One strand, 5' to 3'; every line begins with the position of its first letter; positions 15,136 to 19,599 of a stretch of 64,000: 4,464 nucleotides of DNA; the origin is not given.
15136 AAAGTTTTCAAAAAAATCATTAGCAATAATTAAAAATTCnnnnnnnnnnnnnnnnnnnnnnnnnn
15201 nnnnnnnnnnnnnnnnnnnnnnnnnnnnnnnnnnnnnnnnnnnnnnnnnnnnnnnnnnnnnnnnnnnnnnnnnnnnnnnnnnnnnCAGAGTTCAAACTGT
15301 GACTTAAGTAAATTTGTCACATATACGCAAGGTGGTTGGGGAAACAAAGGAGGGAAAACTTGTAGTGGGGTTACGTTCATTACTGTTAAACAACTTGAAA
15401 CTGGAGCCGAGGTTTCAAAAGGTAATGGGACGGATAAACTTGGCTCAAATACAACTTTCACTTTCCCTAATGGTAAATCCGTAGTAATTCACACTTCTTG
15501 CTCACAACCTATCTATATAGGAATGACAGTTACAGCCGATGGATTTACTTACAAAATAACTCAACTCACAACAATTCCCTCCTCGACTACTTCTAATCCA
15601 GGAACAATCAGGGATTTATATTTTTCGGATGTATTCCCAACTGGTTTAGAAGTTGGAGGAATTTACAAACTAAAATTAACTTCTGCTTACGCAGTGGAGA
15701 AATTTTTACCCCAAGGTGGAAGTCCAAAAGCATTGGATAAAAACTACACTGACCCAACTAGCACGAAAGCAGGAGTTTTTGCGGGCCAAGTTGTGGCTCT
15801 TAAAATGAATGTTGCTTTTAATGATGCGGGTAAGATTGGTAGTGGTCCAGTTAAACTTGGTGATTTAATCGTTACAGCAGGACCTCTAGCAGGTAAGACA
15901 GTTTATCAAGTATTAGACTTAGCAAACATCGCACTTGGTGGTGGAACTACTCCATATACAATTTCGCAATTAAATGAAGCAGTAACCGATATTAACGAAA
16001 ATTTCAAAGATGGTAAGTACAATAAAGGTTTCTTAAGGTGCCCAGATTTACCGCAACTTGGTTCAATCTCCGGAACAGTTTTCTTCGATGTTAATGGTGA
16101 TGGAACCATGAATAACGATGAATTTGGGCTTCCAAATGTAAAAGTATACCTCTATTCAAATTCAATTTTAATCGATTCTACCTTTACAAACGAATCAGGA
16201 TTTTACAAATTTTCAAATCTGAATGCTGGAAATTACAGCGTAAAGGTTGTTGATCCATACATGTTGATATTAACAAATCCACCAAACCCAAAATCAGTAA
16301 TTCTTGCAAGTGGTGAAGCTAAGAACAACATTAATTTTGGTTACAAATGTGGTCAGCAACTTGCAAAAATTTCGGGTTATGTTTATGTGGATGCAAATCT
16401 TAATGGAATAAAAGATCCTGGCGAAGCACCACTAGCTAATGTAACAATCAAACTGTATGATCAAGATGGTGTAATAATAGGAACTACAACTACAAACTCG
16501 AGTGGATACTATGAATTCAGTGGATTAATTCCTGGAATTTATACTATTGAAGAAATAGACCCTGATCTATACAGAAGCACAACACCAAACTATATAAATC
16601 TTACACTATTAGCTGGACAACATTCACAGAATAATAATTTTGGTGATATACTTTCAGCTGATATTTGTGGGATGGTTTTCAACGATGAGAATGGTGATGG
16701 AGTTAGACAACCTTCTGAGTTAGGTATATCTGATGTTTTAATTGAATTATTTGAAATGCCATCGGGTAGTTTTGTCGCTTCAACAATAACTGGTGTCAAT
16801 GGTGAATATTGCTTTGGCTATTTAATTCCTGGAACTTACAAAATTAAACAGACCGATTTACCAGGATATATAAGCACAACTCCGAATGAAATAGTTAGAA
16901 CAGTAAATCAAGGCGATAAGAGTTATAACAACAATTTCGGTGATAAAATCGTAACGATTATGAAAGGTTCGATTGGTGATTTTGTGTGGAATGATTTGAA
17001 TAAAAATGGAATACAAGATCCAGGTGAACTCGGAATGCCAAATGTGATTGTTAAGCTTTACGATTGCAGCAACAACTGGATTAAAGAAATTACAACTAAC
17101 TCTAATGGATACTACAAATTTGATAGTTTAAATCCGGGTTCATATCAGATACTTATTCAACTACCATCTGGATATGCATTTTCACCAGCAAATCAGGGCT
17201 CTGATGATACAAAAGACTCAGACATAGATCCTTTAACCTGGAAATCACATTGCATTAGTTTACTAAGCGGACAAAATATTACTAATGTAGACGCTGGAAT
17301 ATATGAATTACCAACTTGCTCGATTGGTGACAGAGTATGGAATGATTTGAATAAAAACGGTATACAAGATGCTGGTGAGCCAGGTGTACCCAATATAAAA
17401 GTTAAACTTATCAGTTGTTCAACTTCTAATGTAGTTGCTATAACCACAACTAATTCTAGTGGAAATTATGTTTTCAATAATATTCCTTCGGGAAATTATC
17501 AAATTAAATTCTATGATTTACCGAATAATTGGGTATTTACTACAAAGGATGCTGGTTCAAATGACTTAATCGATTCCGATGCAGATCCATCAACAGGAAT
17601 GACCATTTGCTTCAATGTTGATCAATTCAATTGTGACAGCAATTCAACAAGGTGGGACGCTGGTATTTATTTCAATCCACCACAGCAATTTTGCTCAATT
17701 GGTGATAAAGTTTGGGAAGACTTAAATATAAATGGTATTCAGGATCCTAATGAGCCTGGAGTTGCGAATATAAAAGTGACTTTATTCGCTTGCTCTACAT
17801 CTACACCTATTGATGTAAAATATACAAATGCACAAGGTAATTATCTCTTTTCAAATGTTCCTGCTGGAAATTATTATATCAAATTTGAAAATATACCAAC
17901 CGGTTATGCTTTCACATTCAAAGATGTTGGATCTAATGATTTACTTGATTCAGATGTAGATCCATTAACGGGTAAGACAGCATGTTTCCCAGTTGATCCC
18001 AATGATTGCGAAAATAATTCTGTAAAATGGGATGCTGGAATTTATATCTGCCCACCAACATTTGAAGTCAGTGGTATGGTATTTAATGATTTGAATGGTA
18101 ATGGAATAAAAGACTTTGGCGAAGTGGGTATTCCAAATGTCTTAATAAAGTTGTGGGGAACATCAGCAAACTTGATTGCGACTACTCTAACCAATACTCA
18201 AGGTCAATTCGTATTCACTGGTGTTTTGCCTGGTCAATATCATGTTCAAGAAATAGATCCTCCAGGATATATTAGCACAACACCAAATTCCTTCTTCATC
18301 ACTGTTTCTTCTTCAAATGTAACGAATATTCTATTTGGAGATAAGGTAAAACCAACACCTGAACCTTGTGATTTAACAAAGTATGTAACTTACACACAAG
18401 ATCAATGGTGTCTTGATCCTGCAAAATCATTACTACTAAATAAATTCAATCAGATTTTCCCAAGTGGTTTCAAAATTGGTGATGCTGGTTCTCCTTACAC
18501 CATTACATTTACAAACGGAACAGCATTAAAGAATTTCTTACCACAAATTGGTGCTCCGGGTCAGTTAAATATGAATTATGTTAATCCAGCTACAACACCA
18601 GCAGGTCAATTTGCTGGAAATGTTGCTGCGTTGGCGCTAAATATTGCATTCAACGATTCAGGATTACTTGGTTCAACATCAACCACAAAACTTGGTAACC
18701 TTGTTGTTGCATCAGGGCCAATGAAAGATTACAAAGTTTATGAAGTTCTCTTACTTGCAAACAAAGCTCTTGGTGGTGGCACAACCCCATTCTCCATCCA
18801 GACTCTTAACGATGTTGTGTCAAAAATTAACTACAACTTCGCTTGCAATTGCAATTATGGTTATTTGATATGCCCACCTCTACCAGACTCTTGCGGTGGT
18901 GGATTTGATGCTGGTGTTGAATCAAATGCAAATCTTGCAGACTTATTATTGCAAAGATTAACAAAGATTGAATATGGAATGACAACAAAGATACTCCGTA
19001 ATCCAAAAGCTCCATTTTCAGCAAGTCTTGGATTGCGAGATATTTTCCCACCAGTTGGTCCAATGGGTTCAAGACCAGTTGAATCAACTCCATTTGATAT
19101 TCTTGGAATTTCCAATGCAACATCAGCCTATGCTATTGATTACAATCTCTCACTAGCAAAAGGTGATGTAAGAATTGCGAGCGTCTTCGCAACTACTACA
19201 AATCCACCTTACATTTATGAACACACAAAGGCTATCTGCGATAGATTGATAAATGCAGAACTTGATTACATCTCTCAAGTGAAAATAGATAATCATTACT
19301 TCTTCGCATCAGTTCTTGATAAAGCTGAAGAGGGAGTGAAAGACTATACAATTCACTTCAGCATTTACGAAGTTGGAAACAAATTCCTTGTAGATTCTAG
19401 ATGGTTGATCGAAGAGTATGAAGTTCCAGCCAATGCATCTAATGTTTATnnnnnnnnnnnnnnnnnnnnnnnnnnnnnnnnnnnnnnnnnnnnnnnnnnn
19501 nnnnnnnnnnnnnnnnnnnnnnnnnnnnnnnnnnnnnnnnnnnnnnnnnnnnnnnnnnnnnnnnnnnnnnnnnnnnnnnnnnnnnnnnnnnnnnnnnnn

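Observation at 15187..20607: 1.8k-aa T9SS cargo with internally duplicated N-terminal module and seven SdrD-B-like repeats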

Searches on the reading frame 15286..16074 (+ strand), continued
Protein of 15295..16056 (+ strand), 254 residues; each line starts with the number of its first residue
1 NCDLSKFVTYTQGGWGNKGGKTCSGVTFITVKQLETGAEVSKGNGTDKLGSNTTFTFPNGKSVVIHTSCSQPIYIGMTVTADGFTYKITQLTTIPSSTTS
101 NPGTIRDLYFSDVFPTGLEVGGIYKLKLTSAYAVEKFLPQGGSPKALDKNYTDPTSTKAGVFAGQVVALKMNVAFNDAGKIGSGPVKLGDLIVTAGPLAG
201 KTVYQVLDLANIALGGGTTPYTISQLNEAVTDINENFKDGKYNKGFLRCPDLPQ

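Call 58: find_encoding_contigs(protein=P0032, flank=7000, max_places=2)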
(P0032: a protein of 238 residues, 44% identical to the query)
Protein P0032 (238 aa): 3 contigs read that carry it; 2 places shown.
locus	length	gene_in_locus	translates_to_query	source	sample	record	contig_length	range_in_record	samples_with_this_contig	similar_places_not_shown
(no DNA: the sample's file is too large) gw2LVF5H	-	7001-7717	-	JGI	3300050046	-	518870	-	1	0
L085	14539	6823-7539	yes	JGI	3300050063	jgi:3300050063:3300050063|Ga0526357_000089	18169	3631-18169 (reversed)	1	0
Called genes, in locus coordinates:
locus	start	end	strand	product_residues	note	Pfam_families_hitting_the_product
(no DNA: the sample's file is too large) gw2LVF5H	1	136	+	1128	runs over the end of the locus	PF11028:TMEM260_N, PF28497:DUF8416, PF28495:TMEM260_2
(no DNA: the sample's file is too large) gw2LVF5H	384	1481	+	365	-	PF27098:Rv0959_3rd, PF13519:VWA_2 (weak)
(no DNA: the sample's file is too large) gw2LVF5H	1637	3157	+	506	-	PF00158:Sigma54_activat (faint), PF01078:Mg_chelatase (faint), PF07728:AAA_5 (faint)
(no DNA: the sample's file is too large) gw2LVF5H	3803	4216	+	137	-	PF08327:AHSA1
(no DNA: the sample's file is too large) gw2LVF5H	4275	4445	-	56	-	-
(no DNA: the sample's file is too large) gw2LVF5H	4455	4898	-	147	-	PF22028:DUF6934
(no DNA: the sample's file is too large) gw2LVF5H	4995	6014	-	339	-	PF01565:FAD_binding_4, PF02873:MurB_C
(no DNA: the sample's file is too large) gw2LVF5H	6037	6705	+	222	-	PF01370:Epimerase (faint), PF05368:NmrA (weak), PF13460:NAD_binding_10, PF08732:HIM1 (faint)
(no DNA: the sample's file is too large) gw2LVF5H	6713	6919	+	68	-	-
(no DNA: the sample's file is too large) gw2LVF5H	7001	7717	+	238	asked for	-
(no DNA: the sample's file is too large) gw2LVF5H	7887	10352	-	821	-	PF17764:PriA_3primeBD, PF04851:ResIII, PF00270:DEAD, PF18319:Zn_ribbon_PriA, PF00271:Helicase_C, PF18074:PriA_C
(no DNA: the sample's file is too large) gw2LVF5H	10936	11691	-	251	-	PF01553:Acyltransferase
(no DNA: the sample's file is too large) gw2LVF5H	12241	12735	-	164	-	PF14076:DUF4258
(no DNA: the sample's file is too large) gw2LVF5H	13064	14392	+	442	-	PF00919:UPF0004, PF04055:Radical_SAM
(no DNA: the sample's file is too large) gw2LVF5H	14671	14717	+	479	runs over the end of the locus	PF00072:Response_reg, PF08447:PAS_3, PF07730:HisKA_3, PF02518:HATPase_c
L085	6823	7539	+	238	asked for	-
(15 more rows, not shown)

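Call 59: find_encoding_contigs(protein=P0103, flank=7000, max_places=2)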
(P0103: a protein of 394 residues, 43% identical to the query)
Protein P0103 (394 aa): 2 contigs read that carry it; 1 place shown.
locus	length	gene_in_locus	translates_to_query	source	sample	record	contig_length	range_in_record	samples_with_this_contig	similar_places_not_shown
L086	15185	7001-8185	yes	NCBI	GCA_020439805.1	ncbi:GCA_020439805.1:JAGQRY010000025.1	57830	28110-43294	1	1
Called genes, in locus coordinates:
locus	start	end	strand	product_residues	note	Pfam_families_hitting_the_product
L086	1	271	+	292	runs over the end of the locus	-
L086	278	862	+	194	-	PF09335:VTT_dom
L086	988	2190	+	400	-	PF00108:Thiolase_N, PF02803:Thiolase_C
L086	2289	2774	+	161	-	PF00583:Acetyltransf_1, PF13508:Acetyltransf_7 (weak)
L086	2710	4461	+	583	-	PF13620:CarboxypepD_reg, PF13860:FlgD_ig (faint), PF01483:P_proprotein, PF18962:Por_Secre_tail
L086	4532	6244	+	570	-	PF07675:Cleaved_Adhesin (weak), PF13620:CarboxypepD_reg, PF13715:CarbopepD_reg_2, PF23759:GBD_T9SS_assoc (weak), PF18962:Por_Secre_tail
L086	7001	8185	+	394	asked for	PF18962:Por_Secre_tail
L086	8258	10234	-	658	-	-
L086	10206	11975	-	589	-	PF13506:Glyco_transf_21, PF00535:Glycos_transf_2, PF13641:Glyco_tranf_2_3, PF13632:Glyco_trans_2_3, PF03552:Cellulose_synt (weak)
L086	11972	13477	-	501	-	PF13231:PMT_2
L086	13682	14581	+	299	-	PF03446:NAD_binding_2, PF00393:6PGD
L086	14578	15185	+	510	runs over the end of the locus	PF00479:G6PD_N, PF02781:G6PD_C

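Call 67: fold_search(model_id=the predicted structure, library=viral)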
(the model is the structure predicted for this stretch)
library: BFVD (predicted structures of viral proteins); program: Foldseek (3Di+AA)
matches with E <= 10: 419; with E <= 0.001: 1
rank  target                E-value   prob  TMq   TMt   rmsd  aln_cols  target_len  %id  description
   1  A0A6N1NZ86            3.3e-13  1.00  0.60  0.27   3.5       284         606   26  Ig family protein [Tupanvirus deep ocean]
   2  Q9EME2                2.2e-01  0.77  0.17  0.16   4.8        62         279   16  AMV264 [Amsacta moorei entomopoxvirus]
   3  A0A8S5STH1            2.3e-01  0.02  0.09  0.07  28.0       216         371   14  WD-40 repeat protein (Fragment) [Siphoviridae sp. ctZUr4]
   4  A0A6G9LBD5            2.9e-01  0.21  0.14  0.18   8.4        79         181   22  Uncharacterized protein [Salmonella phage bering]
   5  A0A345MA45            3.1e-01  0.44  0.10  0.35   4.0        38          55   16  Uncharacterized protein [Streptomyces phage Wofford]
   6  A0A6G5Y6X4            3.9e-01  0.13  0.11  0.32   8.9        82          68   13  (no name in the UniProt tables at hand)
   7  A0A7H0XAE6            3.9e-01  0.05  0.08  0.05  15.9        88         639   14  (no name in the UniProt tables at hand)
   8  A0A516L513            4.2e-01  0.25  0.12  0.27   7.0        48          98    8  (no name in the UniProt tables at hand)
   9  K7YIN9                4.2e-01  0.15  0.11  0.27   8.1        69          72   25  Uncharacterized protein [Serratia phage phiMAM1]
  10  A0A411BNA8            6.0e-01  0.18  0.11  0.30   7.8        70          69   13  (no name in the UniProt tables at hand)
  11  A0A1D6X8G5            6.0e-01  0.09  0.12  0.28   9.5        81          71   11  Uncharacterized protein [Bacillus phage PBC4]
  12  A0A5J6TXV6            6.0e-01  0.07  0.14  0.13  13.8       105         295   20  Uncharacterized protein [Streptomyces phage Gilgamesh]
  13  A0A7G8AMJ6            6.3e-01  0.09  0.09  0.11  12.0        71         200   14  (no name in the UniProt tables at hand)
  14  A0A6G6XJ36            6.3e-01  0.08  0.10  0.27  16.8       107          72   14  (no name in the UniProt tables at hand)
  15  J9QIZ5                7.1e-01  0.13  0.10  0.31   8.5        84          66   12  Uncharacterized protein [Listeria phage P70]
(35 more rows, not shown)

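Call 68: search_protein_families(library=pfam, proteins=[P0165], max_evalue=0.00001)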
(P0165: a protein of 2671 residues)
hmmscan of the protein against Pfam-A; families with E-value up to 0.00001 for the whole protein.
P0165 (2671 aa): 19 families
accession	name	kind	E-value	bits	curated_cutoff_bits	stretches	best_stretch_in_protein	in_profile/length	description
PF17210.9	SdrD_B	-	0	1324.8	29.7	12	1704-1814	2-112/112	SdrD B-like domain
PF13620.12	CarboxypepD_reg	-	3.1e-77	255.4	32.3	3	776-825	7-57/82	Carboxypeptidase regulatory-like domain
PF17802.7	SpaA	-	3.5e-55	184.6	23.1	0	777-829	9-66/91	Prealbumin-like fold domain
PF11974.14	bMG3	-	2.6e-43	146.6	34.9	0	1115-1146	28-59/103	Bacterial alpha-2-macroglobulin MG3 domain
PF22898.2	NOMO1-like_1st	-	9.2e-39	131.9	27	0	1238-1286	15-64/85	BOS complex subunit NOMO1-like, first beta sandwich domain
PF13715.12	CarbopepD_reg_2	-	4.3e-23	81.6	32.2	0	777-822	8-50/88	CarboxypepD_reg-like domain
PF24025.1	Ig_DR_A0283-like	-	1.2e-18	67.7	27.1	0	775-832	13-72/102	DR_A0283-like, Ig-like domain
PF09430.16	EMC7_beta-sandw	-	4.8e-14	53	26.6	0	1625-1658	22-54/122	ER membrane protein complex subunit 7, beta-sandwich domain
PF16371.11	MetallophosN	-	4.1e-13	49.8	35.6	0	1743-1779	21-56/77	N terminal of Calcineurin-like phosphoesterase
PF18962.6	Por_Secre_tail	-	9.6e-12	45.5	27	1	2593-2668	2-74/75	Secretion system C-terminal sorting domain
PF22904.2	NOMO1-like_2nd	-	1.7e-11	44.5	27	0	1725-1766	18-60/90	BOS complex subunit NOMO1-like, second beta sandwich domain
PF23193.1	NOMO_3rd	-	9.6e-09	35.8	27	0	1622-1646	58-82/120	NOMO third transthyretin-like domain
PF24421.1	Ig_J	-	1.9e-07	31.6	29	0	788-821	45-81/104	Tip attachment protein J, Ig-like domain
PF22902.2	NOMO1-like_9th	-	2.7e-07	30.7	27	0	1112-1169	10-67/75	BOS complex subunit NOMO1-like, beta sandwich domain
PF23196.1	NOMO_6th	-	8.1e-07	29.9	27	0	448-516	46-113/123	NOMO sixth transthyretin-like domain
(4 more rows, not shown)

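Call 70: search_protein_families(library=pfam, alignment_id=A2, max_evalue=0.1)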
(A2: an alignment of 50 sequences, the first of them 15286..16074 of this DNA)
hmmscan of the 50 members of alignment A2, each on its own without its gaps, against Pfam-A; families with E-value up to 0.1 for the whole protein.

A. member 1, window:15286-16074:+ (263 aa): 1 family
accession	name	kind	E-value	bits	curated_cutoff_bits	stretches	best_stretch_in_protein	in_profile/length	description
PF24269.1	DUF7467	-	0.00012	23.2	27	1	43-81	63-107/116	Domain of unknown function (DUF7467)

B. families by the number of members that match (of 50 scanned): 11 families
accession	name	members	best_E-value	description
PF24269.1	DUF7467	3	8.3e-05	Domain of unknown function (DUF7467)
PF03990.20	DUF348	2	0.01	G5-linked-Ubiquitin-like domain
PF06791.18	TMP_2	2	0.054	Prophage tail length tape measure protein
PF16449.10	MatB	1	0.041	Fimbrillin MatB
PF05865.16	Cypo_polyhedrin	1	0.047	Cypovirus polyhedrin protein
PF22443.2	FbpC-like_RD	1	0.064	FbpC-like, regulatory domain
PF02667.20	SCFA_trans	1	0.071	Short chain fatty acid transporter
PF14048.11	MBD_C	1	0.078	C-terminal domain of methyl-CpG binding protein 2 and 3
PF18464.6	PCSK9_C2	1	0.082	Proprotein convertase subtilisin-like/kexin type 9 C-terminal domain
PF02402.22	Lysis_col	1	0.094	Lysis protein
PF19224.5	pATOM36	1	0.1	pATOM36 family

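Call 71: search_protein_families(library=ncbifam, alignment_id=A2, max_evalue=0.1)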
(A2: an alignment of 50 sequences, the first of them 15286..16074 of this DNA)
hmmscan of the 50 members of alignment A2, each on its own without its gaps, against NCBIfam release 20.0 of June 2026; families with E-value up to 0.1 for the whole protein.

A. member 1, window:15286-16074:+ (263 aa): 0 families

B. families by the number of members that match (of 50 scanned): 7 families
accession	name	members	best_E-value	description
NF033216.1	lipo_YgdI_YgdR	2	0.018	YgdI/YgdR family lipoprotein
NF046116.1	adhesin_Lcl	1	0.002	collagen-like adhesin Lcl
NF040761.1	AgaF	1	0.011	PTS galactosamine/N-acetylgalactosamine transporter subunit IIA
NF040598.1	Ala_zip_lipo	1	0.013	Lpp/OprI family alanine-zipper lipoprotein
NF047796.1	DhDoxPGlucAldDagF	1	0.072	2-dehydro-3-deoxy-phosphogluconate aldolase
NF033521.1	lasso_leader_L3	1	0.084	lasso RiPP family leader peptide-containing protein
NF033524.1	lasso_PadeA_fam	1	0.093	paeninodin family lasso peptide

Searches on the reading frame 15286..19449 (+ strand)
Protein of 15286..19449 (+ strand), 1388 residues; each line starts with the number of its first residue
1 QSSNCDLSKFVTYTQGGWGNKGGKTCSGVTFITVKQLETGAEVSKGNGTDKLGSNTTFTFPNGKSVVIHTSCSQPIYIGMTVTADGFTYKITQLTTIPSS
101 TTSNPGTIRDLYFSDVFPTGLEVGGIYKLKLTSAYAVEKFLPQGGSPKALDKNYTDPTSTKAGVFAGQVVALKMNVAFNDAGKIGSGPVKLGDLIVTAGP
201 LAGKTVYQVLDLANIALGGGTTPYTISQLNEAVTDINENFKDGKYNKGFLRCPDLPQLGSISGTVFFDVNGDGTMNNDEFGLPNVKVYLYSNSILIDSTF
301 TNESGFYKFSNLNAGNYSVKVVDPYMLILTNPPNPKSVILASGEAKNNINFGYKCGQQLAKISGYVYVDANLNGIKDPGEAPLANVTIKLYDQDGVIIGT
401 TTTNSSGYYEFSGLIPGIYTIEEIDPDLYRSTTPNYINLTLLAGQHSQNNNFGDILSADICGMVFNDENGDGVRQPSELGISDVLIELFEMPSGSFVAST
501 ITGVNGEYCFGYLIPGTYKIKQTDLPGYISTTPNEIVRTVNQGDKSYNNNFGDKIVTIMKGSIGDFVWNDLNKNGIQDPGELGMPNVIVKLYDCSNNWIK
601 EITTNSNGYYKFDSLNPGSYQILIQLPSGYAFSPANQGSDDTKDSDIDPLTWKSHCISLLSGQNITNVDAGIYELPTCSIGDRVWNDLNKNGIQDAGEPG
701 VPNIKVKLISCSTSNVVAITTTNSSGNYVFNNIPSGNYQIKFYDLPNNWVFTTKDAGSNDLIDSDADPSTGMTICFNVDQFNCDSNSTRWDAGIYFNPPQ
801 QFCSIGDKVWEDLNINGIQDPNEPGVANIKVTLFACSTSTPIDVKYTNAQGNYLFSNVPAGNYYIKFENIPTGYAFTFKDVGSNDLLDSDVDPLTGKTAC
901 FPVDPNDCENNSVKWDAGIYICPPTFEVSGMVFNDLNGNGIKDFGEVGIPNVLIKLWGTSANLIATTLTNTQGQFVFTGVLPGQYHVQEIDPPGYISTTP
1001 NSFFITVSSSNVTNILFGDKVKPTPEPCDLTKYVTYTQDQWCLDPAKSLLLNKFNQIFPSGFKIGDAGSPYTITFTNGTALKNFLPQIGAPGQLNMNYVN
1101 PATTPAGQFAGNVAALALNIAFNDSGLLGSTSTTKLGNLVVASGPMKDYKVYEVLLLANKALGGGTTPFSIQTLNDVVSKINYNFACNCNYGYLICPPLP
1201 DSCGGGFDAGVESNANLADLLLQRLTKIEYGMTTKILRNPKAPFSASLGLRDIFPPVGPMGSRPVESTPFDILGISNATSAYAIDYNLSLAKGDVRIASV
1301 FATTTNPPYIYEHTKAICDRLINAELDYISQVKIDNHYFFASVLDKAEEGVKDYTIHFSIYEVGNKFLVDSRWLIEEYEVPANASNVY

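Call 50: search_protein_families(library=pfam, proteins=[window:15286-19449:+], max_evalue=1e-10)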
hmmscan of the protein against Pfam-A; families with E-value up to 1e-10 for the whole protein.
window:15286-19449:+ (1388 aa): 9 families
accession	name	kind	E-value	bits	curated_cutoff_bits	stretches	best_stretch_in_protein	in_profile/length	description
PF17210.9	SdrD_B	-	2.1e-171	559.8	29.7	7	562-672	2-112/112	SdrD B-like domain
PF13620.12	CarboxypepD_reg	-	5e-49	165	32.3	0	375-422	6-53/82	Carboxypeptidase regulatory-like domain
PF17802.7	SpaA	-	2e-38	130.9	23.1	0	379-425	12-60/91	Prealbumin-like fold domain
PF13715.12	CarbopepD_reg_2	-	9.4e-16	58.1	32.2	0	718-742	26-50/88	CarboxypepD_reg-like domain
PF11974.14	bMG3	-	1.1e-15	57.8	34.9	0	381-414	26-59/103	Bacterial alpha-2-macroglobulin MG3 domain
PF22904.2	NOMO1-like_2nd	-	2.4e-13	50.4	27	0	945-1012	18-83/90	BOS complex subunit NOMO1-like, second beta sandwich domain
PF01060.29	TTR-52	-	5.3e-12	46.6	24.9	0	380-428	8-57/79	Transthyretin-like family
PF09430.16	EMC7_beta-sandw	-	1.3e-11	45.2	26.6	0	826-870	7-48/122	ER membrane protein complex subunit 7, beta-sandwich domain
PF24025.1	Ig_DR_A0283-like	-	9.6e-11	42.4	27.1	0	580-627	18-65/102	DR_A0283-like, Ig-like domain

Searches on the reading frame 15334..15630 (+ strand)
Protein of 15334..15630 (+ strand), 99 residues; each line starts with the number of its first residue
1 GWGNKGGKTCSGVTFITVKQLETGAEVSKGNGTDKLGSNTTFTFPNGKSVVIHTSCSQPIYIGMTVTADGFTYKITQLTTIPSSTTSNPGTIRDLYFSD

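Call 73: find_homologous_proteins(query=window:15334-15630:+, max_evalue=0.001)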
Query window:15334-15630:+ (99 aa): 1 proteins with E <= 0.001 among 1 candidates.
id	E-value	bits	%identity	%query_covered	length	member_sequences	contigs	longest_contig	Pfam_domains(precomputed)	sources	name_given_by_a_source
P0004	1.4e-54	200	92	100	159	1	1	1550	-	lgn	-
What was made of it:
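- Tried and rejected: Homologue search with the insert alone returned only one near-identical fragment (call 73).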

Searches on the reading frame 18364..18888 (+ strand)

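Call 7: search_protein_families(library=pfam, proteins=[window:18364-18888:+], max_evalue=10)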
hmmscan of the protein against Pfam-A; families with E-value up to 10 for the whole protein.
window:18364-18888:+ (175 aa): 1 family
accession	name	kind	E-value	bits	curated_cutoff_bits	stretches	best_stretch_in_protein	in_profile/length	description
PF21105.3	DyP_N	-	0.16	12.6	27.5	1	53-123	30-100/163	DyP dimeric alpha+beta barrel domain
